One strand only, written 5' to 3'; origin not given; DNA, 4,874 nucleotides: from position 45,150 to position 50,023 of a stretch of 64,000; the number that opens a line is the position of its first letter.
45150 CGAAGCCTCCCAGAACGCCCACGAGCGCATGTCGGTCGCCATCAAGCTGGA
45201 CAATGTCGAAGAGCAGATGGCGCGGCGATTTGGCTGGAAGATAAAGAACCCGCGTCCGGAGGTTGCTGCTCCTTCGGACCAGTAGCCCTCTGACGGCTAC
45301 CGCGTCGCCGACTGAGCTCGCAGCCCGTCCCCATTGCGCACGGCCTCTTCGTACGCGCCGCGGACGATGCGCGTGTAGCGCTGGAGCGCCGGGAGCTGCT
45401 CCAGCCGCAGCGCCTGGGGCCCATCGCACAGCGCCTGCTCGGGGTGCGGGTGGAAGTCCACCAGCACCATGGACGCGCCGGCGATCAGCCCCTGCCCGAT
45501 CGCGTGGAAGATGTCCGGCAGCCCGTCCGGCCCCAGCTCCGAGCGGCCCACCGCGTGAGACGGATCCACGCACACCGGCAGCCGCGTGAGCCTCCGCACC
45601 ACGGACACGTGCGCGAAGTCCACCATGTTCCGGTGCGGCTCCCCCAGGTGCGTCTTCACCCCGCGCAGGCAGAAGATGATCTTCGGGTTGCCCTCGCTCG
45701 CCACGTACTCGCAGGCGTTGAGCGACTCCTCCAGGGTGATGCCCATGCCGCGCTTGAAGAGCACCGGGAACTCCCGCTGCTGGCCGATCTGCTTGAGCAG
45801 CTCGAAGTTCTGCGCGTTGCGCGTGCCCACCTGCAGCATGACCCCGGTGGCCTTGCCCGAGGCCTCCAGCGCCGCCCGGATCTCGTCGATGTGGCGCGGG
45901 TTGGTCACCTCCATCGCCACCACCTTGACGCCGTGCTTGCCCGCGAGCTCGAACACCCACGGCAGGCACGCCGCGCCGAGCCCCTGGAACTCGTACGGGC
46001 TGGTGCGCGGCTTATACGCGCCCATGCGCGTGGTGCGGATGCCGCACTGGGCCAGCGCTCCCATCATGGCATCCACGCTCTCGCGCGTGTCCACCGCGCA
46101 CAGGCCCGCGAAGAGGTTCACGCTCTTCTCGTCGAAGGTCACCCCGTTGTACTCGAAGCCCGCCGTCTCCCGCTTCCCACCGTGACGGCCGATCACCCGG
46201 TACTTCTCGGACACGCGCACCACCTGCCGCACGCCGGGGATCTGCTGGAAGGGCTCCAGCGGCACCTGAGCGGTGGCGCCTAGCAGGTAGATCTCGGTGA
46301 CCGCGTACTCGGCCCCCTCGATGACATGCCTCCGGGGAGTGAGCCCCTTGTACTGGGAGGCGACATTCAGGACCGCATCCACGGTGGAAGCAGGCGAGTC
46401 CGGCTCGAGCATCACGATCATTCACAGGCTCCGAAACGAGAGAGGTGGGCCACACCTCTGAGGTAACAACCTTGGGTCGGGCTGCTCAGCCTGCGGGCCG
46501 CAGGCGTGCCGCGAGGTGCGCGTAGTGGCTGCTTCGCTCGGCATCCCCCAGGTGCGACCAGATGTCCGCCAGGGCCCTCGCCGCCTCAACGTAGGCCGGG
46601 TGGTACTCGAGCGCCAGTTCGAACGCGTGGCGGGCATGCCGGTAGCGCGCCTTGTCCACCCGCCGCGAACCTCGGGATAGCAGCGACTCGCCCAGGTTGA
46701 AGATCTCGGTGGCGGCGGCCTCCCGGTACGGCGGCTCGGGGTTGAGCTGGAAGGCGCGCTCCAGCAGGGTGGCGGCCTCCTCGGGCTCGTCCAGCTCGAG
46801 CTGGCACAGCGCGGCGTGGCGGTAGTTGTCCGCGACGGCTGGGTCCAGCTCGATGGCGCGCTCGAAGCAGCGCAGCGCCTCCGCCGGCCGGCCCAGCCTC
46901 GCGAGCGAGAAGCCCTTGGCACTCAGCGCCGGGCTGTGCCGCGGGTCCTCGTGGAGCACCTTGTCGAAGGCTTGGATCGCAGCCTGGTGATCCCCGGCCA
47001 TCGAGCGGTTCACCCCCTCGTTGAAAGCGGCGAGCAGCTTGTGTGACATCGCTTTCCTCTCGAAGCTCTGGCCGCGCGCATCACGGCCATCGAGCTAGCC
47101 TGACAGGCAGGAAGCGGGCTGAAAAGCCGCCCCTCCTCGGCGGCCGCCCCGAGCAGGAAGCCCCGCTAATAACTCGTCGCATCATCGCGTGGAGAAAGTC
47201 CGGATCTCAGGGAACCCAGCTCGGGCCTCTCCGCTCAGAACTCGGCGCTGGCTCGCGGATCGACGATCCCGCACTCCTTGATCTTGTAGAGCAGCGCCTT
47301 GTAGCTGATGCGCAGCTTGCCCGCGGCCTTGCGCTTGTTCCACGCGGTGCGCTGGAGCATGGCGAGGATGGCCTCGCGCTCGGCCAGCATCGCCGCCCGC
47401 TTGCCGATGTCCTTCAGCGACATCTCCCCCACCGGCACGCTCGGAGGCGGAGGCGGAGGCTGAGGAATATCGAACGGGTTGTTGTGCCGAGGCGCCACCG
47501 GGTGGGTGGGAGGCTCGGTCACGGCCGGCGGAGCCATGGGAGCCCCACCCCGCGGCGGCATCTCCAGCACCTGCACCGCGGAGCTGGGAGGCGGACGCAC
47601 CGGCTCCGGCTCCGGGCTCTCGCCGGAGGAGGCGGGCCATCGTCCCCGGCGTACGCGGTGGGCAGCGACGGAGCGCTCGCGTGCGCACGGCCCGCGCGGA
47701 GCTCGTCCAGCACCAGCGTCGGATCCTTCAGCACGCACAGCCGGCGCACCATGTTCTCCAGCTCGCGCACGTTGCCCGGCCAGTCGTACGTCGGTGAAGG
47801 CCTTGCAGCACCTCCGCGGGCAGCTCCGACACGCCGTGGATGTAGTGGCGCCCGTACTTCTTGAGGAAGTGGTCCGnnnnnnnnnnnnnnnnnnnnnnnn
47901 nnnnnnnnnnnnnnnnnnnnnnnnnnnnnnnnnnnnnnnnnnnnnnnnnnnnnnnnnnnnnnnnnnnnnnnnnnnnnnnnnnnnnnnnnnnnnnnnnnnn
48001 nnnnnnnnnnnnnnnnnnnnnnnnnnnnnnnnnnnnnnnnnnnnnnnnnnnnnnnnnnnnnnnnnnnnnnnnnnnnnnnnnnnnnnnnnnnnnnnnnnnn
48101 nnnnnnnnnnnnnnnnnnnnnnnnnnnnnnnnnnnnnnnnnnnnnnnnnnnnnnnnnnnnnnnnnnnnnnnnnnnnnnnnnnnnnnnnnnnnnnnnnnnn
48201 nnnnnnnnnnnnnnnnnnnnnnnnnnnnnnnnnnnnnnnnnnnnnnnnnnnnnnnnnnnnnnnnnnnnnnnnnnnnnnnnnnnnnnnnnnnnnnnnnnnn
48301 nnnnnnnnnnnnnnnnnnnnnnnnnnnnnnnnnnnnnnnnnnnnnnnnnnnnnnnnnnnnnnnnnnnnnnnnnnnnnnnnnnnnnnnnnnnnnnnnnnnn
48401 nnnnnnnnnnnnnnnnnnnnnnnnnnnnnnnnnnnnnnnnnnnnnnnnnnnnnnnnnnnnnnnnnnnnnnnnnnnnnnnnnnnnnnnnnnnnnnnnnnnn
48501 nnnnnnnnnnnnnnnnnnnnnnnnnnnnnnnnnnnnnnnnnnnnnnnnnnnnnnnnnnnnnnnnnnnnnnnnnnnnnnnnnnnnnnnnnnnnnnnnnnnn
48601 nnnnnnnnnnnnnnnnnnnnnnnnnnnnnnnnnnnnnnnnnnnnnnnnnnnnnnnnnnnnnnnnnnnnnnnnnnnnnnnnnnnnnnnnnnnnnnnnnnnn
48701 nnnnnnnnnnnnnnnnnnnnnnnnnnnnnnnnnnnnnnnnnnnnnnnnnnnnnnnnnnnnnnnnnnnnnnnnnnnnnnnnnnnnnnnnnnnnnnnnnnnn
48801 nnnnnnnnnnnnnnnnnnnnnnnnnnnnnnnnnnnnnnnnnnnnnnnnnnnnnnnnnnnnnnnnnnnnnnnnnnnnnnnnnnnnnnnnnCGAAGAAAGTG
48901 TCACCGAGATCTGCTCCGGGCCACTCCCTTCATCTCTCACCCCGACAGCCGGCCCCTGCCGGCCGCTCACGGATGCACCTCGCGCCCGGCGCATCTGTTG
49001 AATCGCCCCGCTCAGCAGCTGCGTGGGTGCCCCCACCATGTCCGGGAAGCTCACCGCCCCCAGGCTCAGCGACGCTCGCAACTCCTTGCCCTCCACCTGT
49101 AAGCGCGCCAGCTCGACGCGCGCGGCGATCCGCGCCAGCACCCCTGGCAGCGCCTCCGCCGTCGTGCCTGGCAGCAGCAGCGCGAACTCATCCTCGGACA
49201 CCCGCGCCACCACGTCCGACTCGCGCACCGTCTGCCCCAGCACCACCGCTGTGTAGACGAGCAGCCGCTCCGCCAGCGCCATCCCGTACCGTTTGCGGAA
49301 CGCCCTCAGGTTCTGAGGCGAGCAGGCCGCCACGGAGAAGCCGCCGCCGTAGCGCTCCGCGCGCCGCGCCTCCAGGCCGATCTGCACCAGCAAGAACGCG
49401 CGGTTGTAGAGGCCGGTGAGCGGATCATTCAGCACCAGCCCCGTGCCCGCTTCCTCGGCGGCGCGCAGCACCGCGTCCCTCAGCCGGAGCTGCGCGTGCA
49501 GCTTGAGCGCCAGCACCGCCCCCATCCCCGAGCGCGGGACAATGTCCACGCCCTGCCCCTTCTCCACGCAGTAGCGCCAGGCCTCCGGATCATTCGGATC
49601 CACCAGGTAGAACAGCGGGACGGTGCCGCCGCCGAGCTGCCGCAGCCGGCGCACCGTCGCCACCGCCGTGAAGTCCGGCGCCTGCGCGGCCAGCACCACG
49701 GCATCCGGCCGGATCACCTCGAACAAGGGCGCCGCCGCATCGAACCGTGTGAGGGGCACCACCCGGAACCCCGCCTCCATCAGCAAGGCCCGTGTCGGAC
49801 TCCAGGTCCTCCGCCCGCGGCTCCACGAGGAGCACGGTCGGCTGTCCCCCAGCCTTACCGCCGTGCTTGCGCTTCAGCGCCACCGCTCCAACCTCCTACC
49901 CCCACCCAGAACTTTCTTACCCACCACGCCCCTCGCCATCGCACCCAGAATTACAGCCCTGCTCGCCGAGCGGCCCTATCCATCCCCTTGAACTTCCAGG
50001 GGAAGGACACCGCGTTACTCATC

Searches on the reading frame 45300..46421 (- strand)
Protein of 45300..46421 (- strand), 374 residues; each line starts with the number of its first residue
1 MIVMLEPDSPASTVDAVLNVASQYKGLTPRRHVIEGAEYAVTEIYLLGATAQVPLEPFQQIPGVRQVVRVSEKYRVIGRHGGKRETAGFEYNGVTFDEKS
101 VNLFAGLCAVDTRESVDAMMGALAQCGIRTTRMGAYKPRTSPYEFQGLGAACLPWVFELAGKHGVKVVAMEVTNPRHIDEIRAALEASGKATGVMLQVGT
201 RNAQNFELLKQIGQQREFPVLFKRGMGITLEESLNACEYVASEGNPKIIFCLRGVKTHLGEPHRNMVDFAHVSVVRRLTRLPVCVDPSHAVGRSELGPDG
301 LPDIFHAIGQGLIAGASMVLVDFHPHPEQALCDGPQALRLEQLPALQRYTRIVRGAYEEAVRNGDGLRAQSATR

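Call 25: search_protein_families(library=pfam, proteins=[window:45300-46421:-], max_evalue=0.001)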
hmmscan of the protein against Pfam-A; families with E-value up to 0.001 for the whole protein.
window:45300-46421:- (374 aa): 2 families
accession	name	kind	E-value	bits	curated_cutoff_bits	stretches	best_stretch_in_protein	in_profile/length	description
PF00793.26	DAHP_synth_1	-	1.2e-44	152.7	25.5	1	98-347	15-258/270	DAHP synthetase I family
PF18152.6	DAHP_snth_FXD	-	1.6e-07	31.5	27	1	1-72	1-67/67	DAHP synthase ferredoxin-like domain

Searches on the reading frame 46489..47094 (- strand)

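Call 25: search_protein_families(library=pfam, proteins=[window:46489-47094:-], max_evalue=0.001)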
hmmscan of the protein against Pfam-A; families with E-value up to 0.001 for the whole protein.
window:46489-47094:- (202 aa): 19 families
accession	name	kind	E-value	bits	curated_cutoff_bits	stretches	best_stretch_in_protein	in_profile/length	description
PF07719.23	TPR_2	-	2.5e-20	71.3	27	1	56-85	3-32/34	Tetratricopeptide repeat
PF00515.34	TPR_1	-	1.7e-16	59.7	27.8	1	56-85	3-32/34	Tetratricopeptide repeat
PF14559.12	TPR_19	-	6.4e-14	52.5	25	2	66-128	3-66/68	Tetratricopeptide repeat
PF13432.12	TPR_16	-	1.1e-12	48.6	32.7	1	63-117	6-60/65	Tetratricopeptide repeat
PF13181.12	TPR_8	-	5.5e-12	45.3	25.7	0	57-86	4-33/34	Tetratricopeptide repeat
PF13431.12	TPR_17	-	9.3e-12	44.7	24.4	0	42-74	1-33/34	Tetratricopeptide repeat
PF13371.12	TPR_9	-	5.5e-11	42.8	35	2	72-128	13-69/73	Tetratricopeptide repeat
PF13428.12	TPR_14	-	4.8e-10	39.6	23.5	0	61-94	8-41/44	Tetratricopeptide repeat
PF13424.12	TPR_12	-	2.4e-09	37.7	30.1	1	56-117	5-74/77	Tetratricopeptide repeat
PF13174.12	TPR_6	-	3.3e-09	37.2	26.3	0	24-52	4-32/33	Tetratricopeptide repeat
PF07721.20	TPR_4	-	3.4e-06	27.6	27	0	56-79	3-26/26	Tetratricopeptide repeat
PF12895.13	ANAPC3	-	3.9e-06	27.5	27.2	1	34-114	3-82/82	Anaphase-promoting complex, cyclosome, subunit 3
PF14863.12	Alkyl_sulf_dimr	-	4.5e-06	27.5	26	0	115-190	48-124/139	Alkyl sulfatase dimerisation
PF13414.12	TPR_11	-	5e-06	26.5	26.8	0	66-94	6-34/42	TPR repeat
PF13176.12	TPR_7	-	2.8e-05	24.3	27.9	0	63-88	8-33/36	Tetratricopeptide repeat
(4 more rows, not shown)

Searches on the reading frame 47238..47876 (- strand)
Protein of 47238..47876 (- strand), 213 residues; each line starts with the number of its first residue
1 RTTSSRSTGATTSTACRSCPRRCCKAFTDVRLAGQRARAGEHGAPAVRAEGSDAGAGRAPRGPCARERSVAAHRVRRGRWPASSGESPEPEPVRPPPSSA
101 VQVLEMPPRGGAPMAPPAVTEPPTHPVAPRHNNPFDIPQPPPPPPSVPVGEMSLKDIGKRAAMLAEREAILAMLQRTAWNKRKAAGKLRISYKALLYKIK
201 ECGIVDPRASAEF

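Call 30: search_protein_families(library=pfam, proteins=[window:47238-47876:-], max_evalue=0.001)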
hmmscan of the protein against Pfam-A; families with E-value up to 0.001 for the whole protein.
window:47238-47876:- (213 aa): 1 family
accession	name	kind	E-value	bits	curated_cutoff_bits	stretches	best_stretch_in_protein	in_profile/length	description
PF02954.25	HTH_8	-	8.1e-08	32.3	22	1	165-201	5-41/42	Bacterial regulatory protein, Fis family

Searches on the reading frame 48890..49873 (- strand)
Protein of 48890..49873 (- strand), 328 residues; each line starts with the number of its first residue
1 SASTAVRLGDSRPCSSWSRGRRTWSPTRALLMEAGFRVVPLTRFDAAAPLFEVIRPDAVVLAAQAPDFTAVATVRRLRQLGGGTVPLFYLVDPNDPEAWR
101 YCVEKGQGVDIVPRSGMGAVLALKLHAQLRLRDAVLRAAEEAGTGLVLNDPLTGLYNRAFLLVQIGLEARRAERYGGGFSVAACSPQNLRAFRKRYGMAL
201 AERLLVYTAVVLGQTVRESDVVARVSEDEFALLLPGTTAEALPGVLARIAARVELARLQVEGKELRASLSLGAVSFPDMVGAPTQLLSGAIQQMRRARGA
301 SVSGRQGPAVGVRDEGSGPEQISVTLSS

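Call 25: search_protein_families(library=pfam, proteins=[window:48890-49873:-], max_evalue=0.001)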
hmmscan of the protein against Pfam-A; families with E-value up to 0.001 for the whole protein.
window:48890-49873:- (328 aa): 1 family
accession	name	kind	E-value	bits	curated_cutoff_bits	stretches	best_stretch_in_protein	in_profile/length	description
PF00990.26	GGDEF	-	1.9e-22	80.2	23.8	1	149-298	3-155/161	Diguanylate cyclase, GGDEF domain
